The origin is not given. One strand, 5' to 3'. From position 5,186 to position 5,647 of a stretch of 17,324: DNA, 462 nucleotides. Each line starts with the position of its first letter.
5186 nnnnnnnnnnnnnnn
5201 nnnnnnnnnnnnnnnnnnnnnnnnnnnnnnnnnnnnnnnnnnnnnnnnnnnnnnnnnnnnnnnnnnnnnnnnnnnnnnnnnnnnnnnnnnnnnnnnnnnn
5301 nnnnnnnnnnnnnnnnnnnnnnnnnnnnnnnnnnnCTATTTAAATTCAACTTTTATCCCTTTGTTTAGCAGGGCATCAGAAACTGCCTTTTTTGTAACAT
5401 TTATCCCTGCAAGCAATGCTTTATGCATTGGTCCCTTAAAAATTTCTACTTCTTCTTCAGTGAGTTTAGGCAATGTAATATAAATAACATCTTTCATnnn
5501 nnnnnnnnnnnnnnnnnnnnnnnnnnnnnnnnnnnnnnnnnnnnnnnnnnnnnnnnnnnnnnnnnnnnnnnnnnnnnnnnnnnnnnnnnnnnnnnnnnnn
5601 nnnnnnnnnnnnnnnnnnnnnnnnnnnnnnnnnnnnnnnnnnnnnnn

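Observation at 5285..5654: Convergent small ORF and shared palindromic terminator next to the 472-aa gene: possible second component or regulator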

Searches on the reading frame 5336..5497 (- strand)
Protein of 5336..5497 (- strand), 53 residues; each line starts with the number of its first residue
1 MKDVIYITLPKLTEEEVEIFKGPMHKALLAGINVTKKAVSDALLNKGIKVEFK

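Call 45: search_protein_families(library=pfam, alignment_id=A5, max_evalue=10)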
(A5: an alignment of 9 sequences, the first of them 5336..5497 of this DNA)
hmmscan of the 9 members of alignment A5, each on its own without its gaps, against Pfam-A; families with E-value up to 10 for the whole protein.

A. member 1, window:5336-5497:- (53 aa): 0 families

B. families by the number of members that match (of 9 scanned): 5 families
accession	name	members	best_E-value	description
PF19238.5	Radical_SAM_2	1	0.025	Radical SAM-like domain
PF15003.11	HAUS2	1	0.052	HAUS augmin-like complex subunit 2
PF07771.16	TSGP1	1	0.073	Tick salivary peptide group 1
PF15006.11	DUF4517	1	0.086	Domain of unknown function (DUF4517)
PF03519.19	Invas_SpaK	1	0.16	Invasion protein B family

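Call 51: predict_structure(alignment_id=A5)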
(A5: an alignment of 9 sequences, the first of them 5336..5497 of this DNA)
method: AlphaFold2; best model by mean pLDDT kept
length: 53 residues; sequences in the alignment: 9
mean_pLDDT: 89.1   pTM: 0.61
mean pLDDT of the five models: 89.1, 88.9, 89.0, 88.1, 61.0
residues with pLDDT >= 90: 37; 70-90: 14; 50-70: 2; < 50: 0
segments of 3 or more residues with pLDDT < 50: none
pLDDT, mean of each block of 10 residues (from residue 1): 81 89 92 93 91 87
secondary structure, 60 per line:
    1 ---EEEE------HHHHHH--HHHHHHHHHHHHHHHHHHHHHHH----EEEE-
elements in order: E4-7 H14-19 H22-44 E49-52

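Call 89: find_related_loci(query=A5, collection=viral_contigs, flank=3000)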
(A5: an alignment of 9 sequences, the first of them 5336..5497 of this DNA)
Query A5 (53 aa) in viral_contigs; peptide patterns used: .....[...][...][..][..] (x = any residue, [..] = any of these).
162 stretches matched a pattern; 11 encode a relative of the query (tblastn E <= 1e-3); 11 distinct loci.
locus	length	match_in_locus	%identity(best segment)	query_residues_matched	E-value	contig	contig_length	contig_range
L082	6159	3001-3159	100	1-53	9e-32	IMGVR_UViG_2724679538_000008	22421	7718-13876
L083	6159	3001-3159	100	1-53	9e-32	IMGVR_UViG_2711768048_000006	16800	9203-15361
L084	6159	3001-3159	100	1-53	9e-32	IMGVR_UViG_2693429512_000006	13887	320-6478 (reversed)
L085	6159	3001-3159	100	1-53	9e-32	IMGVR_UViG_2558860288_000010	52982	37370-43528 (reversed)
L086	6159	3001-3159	100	1-53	9e-32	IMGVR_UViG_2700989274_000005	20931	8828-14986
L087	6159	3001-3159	100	1-53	9e-32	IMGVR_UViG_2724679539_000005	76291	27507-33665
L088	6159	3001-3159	100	1-53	9e-32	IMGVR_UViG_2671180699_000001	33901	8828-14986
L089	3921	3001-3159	100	1-53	9e-32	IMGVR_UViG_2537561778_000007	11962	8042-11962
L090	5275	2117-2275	100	1-53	9e-32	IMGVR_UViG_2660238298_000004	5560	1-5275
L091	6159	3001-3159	98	1-53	3e-31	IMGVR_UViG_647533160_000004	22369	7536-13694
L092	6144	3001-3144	54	5-52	5e-12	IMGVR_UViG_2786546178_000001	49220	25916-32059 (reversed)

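Call 90: find_related_loci(query=A5, collection=metagenome_contigs, flank=3000)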
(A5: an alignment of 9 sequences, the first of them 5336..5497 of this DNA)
Query A5 (53 aa) in metagenome_contigs; peptide patterns used: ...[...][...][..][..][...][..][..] (x = any residue, [..] = any of these).
229 stretches matched a pattern; 3 encode a relative of the query (tblastn E <= 1e-3); 3 distinct loci.
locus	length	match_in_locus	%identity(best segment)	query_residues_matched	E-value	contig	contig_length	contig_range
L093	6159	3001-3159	100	1-53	2e-32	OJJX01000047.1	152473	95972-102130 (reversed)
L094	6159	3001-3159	100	1-53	2e-32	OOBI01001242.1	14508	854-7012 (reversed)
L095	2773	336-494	100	1-53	2e-32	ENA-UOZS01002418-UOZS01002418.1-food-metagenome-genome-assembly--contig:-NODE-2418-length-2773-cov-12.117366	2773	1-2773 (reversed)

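Call 92: search_solved_structures(query=A5, max_evalue=10, show_alignments=2)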
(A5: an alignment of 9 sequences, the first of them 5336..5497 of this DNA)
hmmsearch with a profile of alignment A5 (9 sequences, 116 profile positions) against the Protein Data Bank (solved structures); distinct sequences matched with E-value up to 10: 1.
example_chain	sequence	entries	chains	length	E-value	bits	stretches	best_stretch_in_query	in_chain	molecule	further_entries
6y50_p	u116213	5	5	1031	1.9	11.7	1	14-87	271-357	Probable ATP-dependent RNA helicase DDX46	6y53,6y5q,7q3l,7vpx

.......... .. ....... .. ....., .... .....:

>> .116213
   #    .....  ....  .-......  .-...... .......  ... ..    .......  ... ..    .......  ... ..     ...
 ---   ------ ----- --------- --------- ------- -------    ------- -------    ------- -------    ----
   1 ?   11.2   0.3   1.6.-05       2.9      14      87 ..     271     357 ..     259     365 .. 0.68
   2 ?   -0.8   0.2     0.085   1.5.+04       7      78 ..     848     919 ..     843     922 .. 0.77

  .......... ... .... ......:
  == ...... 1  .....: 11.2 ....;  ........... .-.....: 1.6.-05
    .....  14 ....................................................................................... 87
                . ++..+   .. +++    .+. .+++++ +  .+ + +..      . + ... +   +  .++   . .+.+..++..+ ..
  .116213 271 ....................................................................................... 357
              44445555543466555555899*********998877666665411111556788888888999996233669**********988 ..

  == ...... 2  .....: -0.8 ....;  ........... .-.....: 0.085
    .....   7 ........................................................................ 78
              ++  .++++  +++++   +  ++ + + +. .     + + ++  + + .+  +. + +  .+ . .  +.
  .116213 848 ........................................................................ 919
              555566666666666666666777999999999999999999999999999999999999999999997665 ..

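Call 94: fold_search(model_id=the predicted structure, library=viral)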
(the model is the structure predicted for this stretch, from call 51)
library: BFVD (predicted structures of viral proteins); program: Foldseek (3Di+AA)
matches with E <= 10: 62; with E <= 0.001: 0
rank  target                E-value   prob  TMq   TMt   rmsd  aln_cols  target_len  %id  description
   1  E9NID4                8.6e-01  0.54  0.57  0.45   2.8        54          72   17  Uncharacterized protein [Enterobacter phage EcP1]
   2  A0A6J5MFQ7            1.1e+00  0.16  0.36  0.17   5.7        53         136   11  Uncharacterized protein [uncultured Caudovirales phage]
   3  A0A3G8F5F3            1.4e+00  0.28  0.40  0.25   4.8        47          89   17  Uncharacterized protein [Pseudomonas phage vB_PaeM_LCK69]
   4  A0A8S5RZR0            2.3e+00  0.30  0.57  0.37  10.6        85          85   13  Uncharacterized protein [Myoviridae sp. ctNQV2]
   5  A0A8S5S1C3            2.3e+00  0.14  0.36  0.20   6.7        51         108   20  DNA-directed RNA polymerase subunit alpha [Podoviridae sp. ct8Lf7]
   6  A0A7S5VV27            2.6e+00  0.09  0.34  0.12   6.6        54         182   20  (no name in the UniProt tables at hand)
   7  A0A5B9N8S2            2.8e+00  0.10  0.32  0.26   6.2        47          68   17  Uncharacterized protein [Aeromonas phage 2L372X]
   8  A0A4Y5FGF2            2.8e+00  0.07  0.31  0.09   6.8        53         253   15  Zn-dependent protease [Lactobacillus phage 3-521]
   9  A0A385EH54            3.0e+00  0.13  0.45  0.23   4.8        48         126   19  Uncharacterized protein [Salmonella virus VSt472]
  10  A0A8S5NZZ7            3.0e+00  0.04  0.22  0.14   7.0        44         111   27  Uncharacterized protein [Myoviridae sp. ctLnO19]
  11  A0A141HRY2            3.4e+00  0.12  0.48  0.09   4.7        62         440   16  (no name in the UniProt tables at hand)
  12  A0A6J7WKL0            3.7e+00  0.06  0.30  0.13   9.3        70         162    7  TRAP transporter solute receptor DctP/TeaA [uncultured Caudovirales phage]
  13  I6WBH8                4.2e+00  0.13  0.49  0.35   4.8        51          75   16  Uncharacterized protein [Aeromonas phage CC2]
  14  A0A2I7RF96            4.2e+00  0.04  0.28  0.31   5.0        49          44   18  (no name in the UniProt tables at hand)
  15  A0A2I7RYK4            4.6e+00  0.16  0.49  0.27   6.0        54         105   17  (no name in the UniProt tables at hand)
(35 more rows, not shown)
